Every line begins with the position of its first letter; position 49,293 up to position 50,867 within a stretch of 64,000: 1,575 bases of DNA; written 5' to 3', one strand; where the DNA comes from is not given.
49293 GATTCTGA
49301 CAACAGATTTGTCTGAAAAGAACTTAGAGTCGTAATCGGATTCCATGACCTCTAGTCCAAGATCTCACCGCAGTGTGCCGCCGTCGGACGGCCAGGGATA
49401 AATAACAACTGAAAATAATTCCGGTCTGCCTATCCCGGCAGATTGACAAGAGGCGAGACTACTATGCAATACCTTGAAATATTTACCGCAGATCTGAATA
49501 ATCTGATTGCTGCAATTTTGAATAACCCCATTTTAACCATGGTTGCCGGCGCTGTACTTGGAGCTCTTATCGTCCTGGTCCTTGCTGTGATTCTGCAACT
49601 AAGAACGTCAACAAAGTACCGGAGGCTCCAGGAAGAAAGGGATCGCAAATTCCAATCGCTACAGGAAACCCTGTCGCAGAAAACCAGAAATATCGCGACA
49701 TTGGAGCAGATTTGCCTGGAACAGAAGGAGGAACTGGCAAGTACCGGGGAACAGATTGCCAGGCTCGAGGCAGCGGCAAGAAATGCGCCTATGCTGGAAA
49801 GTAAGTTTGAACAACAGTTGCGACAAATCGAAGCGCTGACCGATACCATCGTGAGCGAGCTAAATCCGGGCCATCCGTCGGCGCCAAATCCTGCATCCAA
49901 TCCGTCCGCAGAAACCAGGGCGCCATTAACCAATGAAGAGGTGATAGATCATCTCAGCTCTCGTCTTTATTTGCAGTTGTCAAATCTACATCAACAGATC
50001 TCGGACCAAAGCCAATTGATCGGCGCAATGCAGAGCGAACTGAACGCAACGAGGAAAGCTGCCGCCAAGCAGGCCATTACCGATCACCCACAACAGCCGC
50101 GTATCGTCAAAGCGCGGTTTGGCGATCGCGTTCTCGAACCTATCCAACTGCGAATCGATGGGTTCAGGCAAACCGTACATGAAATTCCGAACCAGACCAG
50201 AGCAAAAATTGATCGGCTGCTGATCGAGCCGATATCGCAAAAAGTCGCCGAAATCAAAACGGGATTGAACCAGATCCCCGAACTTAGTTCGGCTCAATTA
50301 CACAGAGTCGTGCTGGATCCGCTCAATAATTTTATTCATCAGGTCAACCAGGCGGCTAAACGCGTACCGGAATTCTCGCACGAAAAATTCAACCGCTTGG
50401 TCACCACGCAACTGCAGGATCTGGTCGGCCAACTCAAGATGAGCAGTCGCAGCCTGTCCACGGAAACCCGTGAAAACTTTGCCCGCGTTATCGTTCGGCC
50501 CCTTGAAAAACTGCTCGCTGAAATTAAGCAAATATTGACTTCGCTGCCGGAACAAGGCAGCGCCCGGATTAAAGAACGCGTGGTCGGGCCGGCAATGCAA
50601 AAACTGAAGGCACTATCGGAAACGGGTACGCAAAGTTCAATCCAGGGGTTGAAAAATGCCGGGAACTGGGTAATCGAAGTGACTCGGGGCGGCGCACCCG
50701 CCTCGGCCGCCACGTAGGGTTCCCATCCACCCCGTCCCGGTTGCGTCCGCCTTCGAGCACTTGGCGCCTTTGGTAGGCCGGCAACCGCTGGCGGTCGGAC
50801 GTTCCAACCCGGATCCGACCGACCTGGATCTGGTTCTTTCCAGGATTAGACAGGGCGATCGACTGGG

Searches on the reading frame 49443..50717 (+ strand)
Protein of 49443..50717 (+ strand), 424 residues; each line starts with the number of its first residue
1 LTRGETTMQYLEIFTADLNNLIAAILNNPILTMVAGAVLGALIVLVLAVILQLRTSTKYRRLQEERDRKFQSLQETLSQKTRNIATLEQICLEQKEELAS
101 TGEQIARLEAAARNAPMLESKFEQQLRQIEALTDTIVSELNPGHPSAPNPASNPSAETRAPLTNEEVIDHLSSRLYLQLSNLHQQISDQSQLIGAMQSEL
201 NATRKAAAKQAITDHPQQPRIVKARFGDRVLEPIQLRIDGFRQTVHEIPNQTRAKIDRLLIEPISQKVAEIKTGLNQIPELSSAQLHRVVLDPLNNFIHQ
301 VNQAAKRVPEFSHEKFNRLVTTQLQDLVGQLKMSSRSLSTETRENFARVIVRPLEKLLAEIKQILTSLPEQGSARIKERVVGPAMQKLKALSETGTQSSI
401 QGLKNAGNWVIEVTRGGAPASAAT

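Call 20: search_protein_families(library=ncbifam, proteins=[window:49443-50717:+])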
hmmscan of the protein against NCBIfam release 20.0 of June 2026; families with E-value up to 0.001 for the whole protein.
window:49443-50717:+ (424 aa): 0 families

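Call 70: search_protein_families(library=pfam, proteins=[window:49443-50717:+], max_evalue=0.001)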
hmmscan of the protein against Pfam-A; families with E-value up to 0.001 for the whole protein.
window:49443-50717:+ (424 aa): 1 family
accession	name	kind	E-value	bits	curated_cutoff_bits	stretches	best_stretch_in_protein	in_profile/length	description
PF00261.25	Tropomyosin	-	0.00081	19.3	38.6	0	63-130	120-187/242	Tropomyosin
